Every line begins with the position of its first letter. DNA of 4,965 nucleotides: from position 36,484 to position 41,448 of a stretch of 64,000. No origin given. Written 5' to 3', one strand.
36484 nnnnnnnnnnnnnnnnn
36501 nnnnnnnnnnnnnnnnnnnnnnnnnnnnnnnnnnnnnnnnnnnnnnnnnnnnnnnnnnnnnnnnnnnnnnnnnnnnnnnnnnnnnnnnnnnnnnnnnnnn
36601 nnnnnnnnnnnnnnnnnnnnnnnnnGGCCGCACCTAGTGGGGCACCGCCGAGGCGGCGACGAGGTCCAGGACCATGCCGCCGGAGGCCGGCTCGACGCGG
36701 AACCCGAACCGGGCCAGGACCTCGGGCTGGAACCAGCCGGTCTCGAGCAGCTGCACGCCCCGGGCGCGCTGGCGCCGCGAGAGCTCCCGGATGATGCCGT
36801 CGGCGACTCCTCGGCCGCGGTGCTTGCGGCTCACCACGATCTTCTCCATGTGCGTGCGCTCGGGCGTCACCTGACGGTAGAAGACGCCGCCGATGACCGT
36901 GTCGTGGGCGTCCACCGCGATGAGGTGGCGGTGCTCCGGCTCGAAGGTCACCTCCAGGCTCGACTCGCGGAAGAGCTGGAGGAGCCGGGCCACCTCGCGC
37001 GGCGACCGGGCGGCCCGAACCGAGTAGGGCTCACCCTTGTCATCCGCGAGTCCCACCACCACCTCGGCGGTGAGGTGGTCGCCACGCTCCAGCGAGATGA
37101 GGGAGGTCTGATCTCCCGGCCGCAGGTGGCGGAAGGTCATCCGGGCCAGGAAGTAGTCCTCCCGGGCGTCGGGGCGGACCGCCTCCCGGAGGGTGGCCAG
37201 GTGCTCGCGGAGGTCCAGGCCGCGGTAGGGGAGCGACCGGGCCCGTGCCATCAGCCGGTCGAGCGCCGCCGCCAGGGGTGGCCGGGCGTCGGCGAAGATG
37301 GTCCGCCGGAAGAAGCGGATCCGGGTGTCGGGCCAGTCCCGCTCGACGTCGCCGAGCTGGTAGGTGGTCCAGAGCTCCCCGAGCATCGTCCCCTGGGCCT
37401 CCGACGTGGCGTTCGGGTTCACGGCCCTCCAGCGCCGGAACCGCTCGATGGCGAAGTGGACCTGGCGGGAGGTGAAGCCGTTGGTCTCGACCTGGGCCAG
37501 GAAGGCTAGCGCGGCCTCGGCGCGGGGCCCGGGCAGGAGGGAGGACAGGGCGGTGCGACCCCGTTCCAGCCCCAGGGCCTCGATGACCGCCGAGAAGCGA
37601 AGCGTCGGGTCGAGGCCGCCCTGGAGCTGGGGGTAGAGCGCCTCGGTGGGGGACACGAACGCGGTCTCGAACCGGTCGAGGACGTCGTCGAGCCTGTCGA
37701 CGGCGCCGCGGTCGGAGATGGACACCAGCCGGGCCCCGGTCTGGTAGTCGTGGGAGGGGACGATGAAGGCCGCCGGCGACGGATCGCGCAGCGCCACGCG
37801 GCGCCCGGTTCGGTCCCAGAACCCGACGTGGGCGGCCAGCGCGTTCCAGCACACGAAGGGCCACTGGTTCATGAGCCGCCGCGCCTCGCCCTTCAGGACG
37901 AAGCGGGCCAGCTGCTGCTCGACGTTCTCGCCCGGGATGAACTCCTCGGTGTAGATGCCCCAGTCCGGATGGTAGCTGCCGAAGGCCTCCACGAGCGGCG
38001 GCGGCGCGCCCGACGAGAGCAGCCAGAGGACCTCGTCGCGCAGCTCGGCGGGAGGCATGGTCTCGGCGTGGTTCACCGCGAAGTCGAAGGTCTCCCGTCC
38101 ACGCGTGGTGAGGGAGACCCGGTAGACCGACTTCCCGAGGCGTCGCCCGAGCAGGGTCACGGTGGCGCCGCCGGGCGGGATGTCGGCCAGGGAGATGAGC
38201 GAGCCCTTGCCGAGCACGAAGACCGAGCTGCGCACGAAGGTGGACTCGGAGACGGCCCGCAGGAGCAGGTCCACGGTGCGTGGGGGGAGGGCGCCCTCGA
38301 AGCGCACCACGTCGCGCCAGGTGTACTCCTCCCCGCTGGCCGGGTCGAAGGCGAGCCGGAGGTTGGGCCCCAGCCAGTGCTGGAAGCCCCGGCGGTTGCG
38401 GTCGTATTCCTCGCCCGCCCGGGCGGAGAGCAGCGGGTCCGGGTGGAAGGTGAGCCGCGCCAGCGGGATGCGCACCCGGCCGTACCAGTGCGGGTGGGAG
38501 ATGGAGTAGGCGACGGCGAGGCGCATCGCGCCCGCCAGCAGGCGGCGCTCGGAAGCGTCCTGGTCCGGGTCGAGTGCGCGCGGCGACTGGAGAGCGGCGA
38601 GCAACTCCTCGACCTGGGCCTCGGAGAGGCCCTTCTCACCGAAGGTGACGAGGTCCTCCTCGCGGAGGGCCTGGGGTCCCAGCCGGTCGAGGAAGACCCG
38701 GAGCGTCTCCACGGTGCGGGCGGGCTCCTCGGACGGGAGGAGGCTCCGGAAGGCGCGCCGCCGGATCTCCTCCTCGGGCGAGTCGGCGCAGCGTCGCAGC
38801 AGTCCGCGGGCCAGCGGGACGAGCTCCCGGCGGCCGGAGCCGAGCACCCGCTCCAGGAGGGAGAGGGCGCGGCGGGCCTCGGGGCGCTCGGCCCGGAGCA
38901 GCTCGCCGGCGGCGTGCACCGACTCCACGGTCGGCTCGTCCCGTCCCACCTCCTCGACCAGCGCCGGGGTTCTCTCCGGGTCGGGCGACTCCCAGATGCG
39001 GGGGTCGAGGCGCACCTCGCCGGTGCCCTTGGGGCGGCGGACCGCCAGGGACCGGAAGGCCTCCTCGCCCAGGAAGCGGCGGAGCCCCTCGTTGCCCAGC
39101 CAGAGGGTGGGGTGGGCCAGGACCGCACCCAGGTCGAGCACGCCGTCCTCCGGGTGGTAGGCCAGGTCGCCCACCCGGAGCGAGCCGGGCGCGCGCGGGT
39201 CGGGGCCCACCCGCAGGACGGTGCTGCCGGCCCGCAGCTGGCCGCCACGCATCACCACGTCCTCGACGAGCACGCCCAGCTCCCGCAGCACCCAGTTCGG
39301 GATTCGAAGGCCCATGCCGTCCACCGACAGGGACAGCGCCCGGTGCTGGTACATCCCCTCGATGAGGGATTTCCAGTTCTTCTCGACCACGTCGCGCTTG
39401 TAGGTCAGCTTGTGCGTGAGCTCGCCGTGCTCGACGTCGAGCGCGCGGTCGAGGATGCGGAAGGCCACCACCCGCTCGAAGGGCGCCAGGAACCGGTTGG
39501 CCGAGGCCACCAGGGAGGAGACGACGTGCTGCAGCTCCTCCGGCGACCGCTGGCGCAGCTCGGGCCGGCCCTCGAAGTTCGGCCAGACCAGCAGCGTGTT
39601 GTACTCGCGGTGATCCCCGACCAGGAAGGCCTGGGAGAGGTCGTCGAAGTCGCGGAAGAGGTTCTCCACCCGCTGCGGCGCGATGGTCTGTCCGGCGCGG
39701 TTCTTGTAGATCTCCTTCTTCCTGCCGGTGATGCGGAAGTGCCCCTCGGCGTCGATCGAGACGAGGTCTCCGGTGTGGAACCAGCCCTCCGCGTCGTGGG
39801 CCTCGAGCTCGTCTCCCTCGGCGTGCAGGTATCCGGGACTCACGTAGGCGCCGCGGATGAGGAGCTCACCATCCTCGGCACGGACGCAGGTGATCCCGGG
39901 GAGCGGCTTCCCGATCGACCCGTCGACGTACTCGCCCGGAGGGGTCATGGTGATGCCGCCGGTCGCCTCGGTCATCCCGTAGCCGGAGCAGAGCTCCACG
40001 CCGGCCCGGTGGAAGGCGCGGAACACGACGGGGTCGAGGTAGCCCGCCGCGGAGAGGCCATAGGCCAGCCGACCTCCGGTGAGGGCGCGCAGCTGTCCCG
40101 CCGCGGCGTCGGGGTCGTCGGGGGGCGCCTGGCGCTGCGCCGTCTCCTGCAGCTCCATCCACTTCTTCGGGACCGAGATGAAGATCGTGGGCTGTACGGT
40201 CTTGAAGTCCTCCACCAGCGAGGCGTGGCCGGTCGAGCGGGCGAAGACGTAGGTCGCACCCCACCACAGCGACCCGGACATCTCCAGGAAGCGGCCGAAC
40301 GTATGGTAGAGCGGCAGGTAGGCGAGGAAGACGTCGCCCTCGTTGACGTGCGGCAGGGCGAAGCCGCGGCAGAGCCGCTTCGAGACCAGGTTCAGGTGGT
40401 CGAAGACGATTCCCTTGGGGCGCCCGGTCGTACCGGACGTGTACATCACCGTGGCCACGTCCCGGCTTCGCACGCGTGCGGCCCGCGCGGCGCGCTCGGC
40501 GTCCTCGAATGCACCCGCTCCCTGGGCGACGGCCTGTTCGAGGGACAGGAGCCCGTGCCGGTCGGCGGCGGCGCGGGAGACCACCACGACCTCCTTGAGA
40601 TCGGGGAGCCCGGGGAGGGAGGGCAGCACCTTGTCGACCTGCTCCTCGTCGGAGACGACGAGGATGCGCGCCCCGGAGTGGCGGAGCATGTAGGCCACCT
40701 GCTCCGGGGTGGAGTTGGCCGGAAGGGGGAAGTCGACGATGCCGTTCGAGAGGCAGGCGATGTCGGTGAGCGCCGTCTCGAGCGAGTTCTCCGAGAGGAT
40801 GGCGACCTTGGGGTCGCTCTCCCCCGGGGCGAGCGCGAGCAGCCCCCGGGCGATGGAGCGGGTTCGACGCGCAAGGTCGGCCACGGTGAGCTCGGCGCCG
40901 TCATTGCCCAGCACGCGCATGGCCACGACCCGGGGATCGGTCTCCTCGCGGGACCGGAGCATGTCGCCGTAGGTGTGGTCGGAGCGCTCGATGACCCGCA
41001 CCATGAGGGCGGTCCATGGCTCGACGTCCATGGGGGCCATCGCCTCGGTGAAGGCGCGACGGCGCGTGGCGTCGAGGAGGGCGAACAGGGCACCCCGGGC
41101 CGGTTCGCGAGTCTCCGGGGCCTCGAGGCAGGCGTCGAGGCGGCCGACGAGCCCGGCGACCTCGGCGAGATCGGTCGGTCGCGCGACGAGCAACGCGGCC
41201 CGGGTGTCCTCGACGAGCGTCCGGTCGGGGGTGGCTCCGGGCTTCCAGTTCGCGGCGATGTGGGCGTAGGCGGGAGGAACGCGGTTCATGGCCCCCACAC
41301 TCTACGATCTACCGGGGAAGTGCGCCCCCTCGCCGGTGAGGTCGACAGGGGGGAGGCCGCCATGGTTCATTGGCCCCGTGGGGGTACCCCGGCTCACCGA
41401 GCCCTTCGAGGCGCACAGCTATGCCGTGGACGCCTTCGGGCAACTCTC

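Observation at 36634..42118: Giant acyl-adenylate ligase / unknown 790-aa core / GNAT fusion, divergently paired with an acyl-ACP thioesterase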

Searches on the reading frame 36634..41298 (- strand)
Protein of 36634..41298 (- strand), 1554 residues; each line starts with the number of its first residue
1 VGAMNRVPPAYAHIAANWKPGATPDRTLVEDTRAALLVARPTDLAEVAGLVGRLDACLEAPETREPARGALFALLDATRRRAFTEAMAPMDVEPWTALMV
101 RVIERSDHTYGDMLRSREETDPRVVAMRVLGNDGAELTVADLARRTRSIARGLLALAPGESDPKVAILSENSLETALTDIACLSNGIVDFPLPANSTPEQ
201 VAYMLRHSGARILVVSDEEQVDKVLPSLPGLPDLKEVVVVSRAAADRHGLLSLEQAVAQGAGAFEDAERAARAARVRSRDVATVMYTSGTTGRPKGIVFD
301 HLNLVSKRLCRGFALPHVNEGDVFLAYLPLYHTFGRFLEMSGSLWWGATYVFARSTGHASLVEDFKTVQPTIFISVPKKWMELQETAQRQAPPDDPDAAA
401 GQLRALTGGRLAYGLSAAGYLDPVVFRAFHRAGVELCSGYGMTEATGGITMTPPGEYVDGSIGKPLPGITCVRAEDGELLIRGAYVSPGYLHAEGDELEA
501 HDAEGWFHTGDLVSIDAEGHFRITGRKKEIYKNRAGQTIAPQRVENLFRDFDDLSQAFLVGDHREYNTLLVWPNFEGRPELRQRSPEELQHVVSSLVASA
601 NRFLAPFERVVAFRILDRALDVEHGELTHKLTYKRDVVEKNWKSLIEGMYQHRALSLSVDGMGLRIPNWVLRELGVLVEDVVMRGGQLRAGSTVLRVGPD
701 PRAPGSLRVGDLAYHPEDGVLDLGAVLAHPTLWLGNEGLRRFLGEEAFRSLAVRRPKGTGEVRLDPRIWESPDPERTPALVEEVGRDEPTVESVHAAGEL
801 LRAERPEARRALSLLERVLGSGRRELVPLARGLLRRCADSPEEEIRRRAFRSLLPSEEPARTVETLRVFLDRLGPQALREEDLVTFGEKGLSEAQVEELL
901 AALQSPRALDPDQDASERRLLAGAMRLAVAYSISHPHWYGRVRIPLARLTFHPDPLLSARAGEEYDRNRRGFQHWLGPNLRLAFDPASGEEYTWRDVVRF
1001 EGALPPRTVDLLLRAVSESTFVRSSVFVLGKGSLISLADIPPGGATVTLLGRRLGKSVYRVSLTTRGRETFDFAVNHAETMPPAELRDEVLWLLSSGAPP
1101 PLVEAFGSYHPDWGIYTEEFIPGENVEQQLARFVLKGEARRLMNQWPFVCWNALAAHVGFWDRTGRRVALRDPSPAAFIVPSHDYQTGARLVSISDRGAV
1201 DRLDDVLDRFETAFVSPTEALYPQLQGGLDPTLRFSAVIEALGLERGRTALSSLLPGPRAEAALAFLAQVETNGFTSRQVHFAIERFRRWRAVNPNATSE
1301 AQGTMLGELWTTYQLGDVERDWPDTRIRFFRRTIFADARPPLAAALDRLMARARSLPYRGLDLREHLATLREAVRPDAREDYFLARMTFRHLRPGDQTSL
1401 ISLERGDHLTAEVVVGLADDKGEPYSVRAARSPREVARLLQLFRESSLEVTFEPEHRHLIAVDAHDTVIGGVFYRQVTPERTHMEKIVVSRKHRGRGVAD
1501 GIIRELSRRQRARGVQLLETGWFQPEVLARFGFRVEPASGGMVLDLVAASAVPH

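Call 6: search_protein_families(library=pfam, proteins=[window:36634-41298:-], max_evalue=0.1)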
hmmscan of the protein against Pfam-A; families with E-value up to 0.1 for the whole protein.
window:36634-41298:- (1554 aa): 6 families
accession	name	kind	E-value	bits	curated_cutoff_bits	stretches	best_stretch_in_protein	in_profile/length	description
PF00501.34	AMP-binding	-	1.8e-65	221.7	29.9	1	121-491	8-384/384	AMP-binding enzyme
PF23562.2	AMP-binding_C_3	-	1.8e-08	35.3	20.8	1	536-652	9-122/124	AMP-binding enzyme C-terminal domain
PF00583.31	Acetyltransf_1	-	4.4e-06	27.4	20.7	1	1451-1517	28-95/116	Acetyltransferase (GNAT) family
PF13508.13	Acetyltransf_7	-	7.5e-05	23.5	27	1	1456-1533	3-82/84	Acetyltransferase (GNAT) domain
PF14542.12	Acetyltransf_CG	-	0.004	17.7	30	1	1460-1523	4-66/80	GCN5-related N-acetyl-transferase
PF13673.13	Acetyltransf_10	-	0.057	13.8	23.6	0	1434-1514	8-84/128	Acetyltransferase (GNAT) domain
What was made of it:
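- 39343..40998 (-): AMP-forming adenylating ligase of ACSL type, aa 101-652, with core motifs intact: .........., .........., WFHTGD, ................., GELTHK. PF00501 at 221.7 bits and PF23562 at 35.3 bits (call 6).
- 36637..37107 (-): GNAT acyltransferase domain (aa 1398-1554). The CoA-binding motif R-x-x-G-x-A is R1494-G-R-G1497-V-A1499. PF00583 at 27.4 bits against a cut-off of 20.7 (call 6).
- On ANL superfamily (AMP-binding, PF00501): 221.7 bits against 29.9 for aa 121-491 (call 6).
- On GNAT (PF00583): 27.4 bits against 20.7 (call 6).
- On Pat-type (type I/II) protein acetyltransferases: Pfam finds AMP-binding, not NDP-forming ACS domains (call 6).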

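Call 7: search_protein_families(library=ncbifam, proteins=[window:36634-41298:-], max_evalue=0.1)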
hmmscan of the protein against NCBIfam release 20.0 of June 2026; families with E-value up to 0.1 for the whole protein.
window:36634-41298:- (1554 aa): 99 families (the best 25 are shown)
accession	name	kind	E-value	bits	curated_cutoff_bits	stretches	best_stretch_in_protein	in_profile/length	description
NF038343.1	ligase_FadD11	exception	7.2e-64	216.2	950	2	408-652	326-583/585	fatty acid--CoA ligase FadD11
NF004837.0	PRK06187.1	subfamily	2.9e-57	194.1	476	1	108-562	8-456/531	long-chain-fatty-acid--CoA ligase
NF005801.1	PRK07656.1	equivalog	2.8e-50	171.4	657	1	131-561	21-436/500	FadD3 family acyl-CoA ligase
NF005702.0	PRK07514.1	subfamily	7.4e-42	143.3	558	1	113-561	8-433/506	malonyl-CoA synthase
NF006182.0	PRK08316.1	subfamily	4.1e-41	141.1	663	1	104-560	7-449/523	fatty acyl-CoA synthetase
NF009233.0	PRK12583.1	subfamily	1.6e-40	139.1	832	1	112-561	22-483/558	fatty acid CoA ligase family protein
NF005714.0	PRK07529.1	subfamily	3.5e-40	138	632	1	112-561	34-508/640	acyl-CoA synthetase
NF005858.0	PRK07787.1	subfamily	8.5e-39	133.3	575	1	130-562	20-408/471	acyl-CoA synthetase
NF009232.0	PRK12582.1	subfamily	2.6e-38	131.7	777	1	125-654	68-617/624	acyl-CoA synthetase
NF004511.1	PRK05852.1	equivalog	2.4e-37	128.7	650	1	112-560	3-436/505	FadD7 family fatty acid--CoA ligase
NF004114.0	PRK05605.1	equivalog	3.1e-37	128.1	766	1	241-565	179-506/575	long-chain-fatty-acid--CoA ligase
TIGR03208.1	cyc_hxne_CoA_lg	equivalog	1.8e-36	126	792.3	1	120-560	37-471/538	cyclohexanecarboxylate-CoA ligase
TIGR03098.1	ligase_PEP_1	hypoth_equivalog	2.3e-36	125.3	592.35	1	129-561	18-451/517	acyl-CoA ligase (AMP-forming), exosortase A system-associated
NF004808.0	PRK06155.1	equivalog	8.5e-35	120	722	1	97-550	10-444/542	ATP-dependent acyl-CoA ligase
TIGR01733.1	AA-adenyl-dom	subfamily_domain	5.1e-34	117.7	317.4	1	140-557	3-407/409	amino acid adenylation domain-containing protein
NF005291.0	PRK06814.1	equivalog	3.4e-27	94.8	1349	2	430-555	929-1059/1140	acyl-[ACP]--phospholipid O-acyltransferase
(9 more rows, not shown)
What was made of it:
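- On FadD11 fatty acid-CoA ligase (NF038343): 216.2 bits against a cut-off of 950 (call 7).
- Closest known: Aas. Same: Aas appears as a weak ANL match, NF005291, in call 7.
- Closest known: Eukaryote-like long-chain acyl-CoA synthetases / FadD11-type ligases. Same: They share AMP-binding plus AMP-binding_C_3 and the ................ hinge motif (calls 6, 7).
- Closest known: Eukaryote-like long-chain acyl-CoA synthetases / FadD11-type ligases. Different: Scores are far below every curated equivalog cut-off (FadD11 216 against 950; call 7).
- The ANL also gave a weak match, far below the model's cut-off, to the model for Aas, a fused acyltransferase plus acyl-ACP synthetase that does activation and transfer in one chain (call 7).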

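Call 69: search_protein_families(library=padloc, proteins=[window:36634-41298:-], max_evalue=0.01)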
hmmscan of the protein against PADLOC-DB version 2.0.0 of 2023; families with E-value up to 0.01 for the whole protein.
window:36634-41298:- (1554 aa): 0 families

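Call 73: search_protein_families(library=pfam, alignment_id=A6, max_evalue=0.1)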
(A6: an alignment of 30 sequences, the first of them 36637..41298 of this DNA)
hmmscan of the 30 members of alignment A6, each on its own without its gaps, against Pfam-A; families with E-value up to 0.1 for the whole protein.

A. member 1, window:36637-41298:- (1554 aa): 6 families
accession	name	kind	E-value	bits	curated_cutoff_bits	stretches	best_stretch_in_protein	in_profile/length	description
PF00501.34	AMP-binding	-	1.8e-65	221.7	29.9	1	121-491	8-384/384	AMP-binding enzyme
PF23562.2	AMP-binding_C_3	-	1.8e-08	35.3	20.8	1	536-652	9-122/124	AMP-binding enzyme C-terminal domain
PF00583.31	Acetyltransf_1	-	4.4e-06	27.4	20.7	1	1451-1517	28-95/116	Acetyltransferase (GNAT) family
PF13508.13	Acetyltransf_7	-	7.5e-05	23.5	27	1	1456-1533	3-82/84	Acetyltransferase (GNAT) domain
PF14542.12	Acetyltransf_CG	-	0.004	17.7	30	1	1460-1523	4-66/80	GCN5-related N-acetyl-transferase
PF13673.13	Acetyltransf_10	-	0.057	13.8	23.6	0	1434-1514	8-84/128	Acetyltransferase (GNAT) domain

B. families by the number of members that match (of 30 scanned): 12 families
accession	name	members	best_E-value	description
PF00501.34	AMP-binding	30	1.8e-65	AMP-binding enzyme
PF23562.2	AMP-binding_C_3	30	1.7e-14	AMP-binding enzyme C-terminal domain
PF00583.31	Acetyltransf_1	30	1.3e-10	Acetyltransferase (GNAT) family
PF13508.13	Acetyltransf_7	28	1.6e-07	Acetyltransferase (GNAT) domain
PF13673.13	Acetyltransf_10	23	6.4e-10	Acetyltransferase (GNAT) domain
PF14542.12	Acetyltransf_CG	21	2.3e-06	GCN5-related N-acetyl-transferase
PF13527.13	Acetyltransf_9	4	0.0053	Acetyltransferase (GNAT) domain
PF20284.3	CTD8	1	0.015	C-terminal domain 8 of the ABC-three component (ABC-3C) systems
PF09827.14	CRISPR_Cas2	1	0.017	CRISPR associated protein Cas2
PF08928.15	PoNi_N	1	0.019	PoNe immunity protein (PoNi), N-terminal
PF17013.11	Acetyltransf_15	1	0.028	Putative acetyl-transferase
PF08445.16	FR47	1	0.088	FR47-like protein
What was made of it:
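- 36637..37107 (-): All 30 diverse members match GNAT models (call 73).
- On ACSL-type ligases (AMP-binding_C_3, PF23562): All 30 diverse members match (calls 6, 73).
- On Protein-kinase-like superfamily: No such match at E <= 0.1 in any of 30 diverse members (call 73).
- Closest known: PRPK/Bud32 and RIO2 atypical kinases. Different: No Pfam kinase model matches (calls 6, 73).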

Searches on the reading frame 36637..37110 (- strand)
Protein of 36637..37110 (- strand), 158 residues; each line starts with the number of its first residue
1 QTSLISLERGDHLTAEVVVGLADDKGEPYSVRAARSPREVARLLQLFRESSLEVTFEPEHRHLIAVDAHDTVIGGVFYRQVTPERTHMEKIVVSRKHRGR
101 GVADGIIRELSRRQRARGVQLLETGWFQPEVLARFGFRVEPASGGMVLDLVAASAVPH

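Call 49: search_solved_structures(query=window:36637-37110:-, max_evalue=1)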
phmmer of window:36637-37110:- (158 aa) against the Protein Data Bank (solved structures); distinct sequences matched with E-value up to 1: 13.
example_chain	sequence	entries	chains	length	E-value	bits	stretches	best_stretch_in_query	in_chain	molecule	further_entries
1qst_A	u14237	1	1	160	0.036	17.6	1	45-122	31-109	TGCN5 HISTONE ACETYL TRANSFERASE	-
1q2c_A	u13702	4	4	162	0.037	17.6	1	45-122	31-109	histone acetyltransferase GCN5 | TGCN5 HISTONE ACETYL TRANSFERASE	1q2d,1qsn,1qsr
1m1d_A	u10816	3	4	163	0.038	17.6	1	45-122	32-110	TGCN5 HISTONE ACETYL TRANSFERASE | HAT A1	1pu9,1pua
5gcn_A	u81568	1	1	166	0.039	17.5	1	45-122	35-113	HISTONE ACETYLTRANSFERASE GCN5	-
6nas_N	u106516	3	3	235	0.15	15.7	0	70-145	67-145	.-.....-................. 80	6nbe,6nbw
7ypu_A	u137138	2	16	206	0.19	15.3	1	59-120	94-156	Acetyltransferase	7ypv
6sk1_A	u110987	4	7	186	0.2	15.2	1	76-127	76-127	L-2,4-diaminobutyric acid acetyltransferase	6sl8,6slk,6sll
6sjy_A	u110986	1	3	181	0.23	15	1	76-128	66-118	L-2,4-diaminobutyric acid acetyltransferase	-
5hmn_A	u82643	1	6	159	0.52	13.9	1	69-121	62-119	AAC3-I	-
4h89_A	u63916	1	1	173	0.56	13.7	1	56-139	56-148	GCN5-related N-acetyltransferase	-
5jph_A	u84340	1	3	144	0.61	13.6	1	50-110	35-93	Acetyltransferase SACOL1063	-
5jq4_A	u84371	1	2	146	0.63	13.6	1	50-110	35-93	Acetyltransferase SACOL1063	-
1on0_A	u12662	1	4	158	0.74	13.4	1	45-133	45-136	YycN protein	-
